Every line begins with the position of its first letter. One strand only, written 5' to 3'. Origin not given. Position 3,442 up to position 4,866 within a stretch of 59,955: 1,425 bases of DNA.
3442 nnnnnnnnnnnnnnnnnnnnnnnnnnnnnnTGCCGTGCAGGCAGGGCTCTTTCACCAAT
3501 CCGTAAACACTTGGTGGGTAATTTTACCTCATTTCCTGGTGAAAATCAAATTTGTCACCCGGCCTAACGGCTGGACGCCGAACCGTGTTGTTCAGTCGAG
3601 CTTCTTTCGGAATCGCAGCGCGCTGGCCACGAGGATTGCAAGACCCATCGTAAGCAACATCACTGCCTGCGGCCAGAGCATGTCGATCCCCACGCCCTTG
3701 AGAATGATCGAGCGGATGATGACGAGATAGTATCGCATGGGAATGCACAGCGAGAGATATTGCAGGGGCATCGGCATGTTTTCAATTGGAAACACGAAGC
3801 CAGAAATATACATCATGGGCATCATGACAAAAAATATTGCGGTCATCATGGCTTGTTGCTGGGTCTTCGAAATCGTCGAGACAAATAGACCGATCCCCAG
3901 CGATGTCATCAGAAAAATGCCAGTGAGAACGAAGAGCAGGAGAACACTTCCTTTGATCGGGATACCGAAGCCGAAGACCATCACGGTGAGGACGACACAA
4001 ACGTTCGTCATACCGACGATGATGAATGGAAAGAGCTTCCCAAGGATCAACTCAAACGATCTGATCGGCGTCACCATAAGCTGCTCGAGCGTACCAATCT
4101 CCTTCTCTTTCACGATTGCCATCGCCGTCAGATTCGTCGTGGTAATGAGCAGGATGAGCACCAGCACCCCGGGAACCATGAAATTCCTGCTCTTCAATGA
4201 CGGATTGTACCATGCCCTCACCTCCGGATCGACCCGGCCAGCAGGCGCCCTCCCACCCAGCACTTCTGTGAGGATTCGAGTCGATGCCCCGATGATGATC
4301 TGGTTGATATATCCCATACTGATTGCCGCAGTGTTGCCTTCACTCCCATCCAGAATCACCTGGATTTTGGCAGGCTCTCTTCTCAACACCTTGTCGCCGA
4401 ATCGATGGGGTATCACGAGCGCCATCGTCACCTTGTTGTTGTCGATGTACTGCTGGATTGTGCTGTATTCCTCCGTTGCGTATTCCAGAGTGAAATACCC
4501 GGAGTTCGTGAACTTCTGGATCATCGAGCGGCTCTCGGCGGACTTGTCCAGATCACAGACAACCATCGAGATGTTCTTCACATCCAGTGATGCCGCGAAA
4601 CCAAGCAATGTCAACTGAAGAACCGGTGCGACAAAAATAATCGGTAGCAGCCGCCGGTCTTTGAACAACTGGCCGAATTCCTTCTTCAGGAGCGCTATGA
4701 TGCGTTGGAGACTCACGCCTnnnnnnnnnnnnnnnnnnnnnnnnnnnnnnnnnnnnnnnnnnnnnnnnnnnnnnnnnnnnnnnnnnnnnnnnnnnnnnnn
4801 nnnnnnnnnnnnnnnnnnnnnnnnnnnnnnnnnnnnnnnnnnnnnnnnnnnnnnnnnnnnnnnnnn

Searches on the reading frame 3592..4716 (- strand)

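Call 3: search_protein_families(library=pfam, proteins=[window:3592-4716:-], max_evalue=0.01)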
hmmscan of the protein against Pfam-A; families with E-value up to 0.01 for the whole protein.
window:3592-4716:- (374 aa): 3 families
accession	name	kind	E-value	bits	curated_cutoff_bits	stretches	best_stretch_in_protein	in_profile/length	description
PF12698.13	ABC2_membrane_3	-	9.3e-48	163.5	31.6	1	22-366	2-346/347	ABC-2 family transporter protein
PF01061.29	ABC2_membrane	-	1.9e-26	93.4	26.9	1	178-338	48-210/211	ABC-2 type transporter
PF12679.13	ABC2_membrane_2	-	2.1e-16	60.4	27.2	1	8-372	2-281/283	ABC-2 family transporter protein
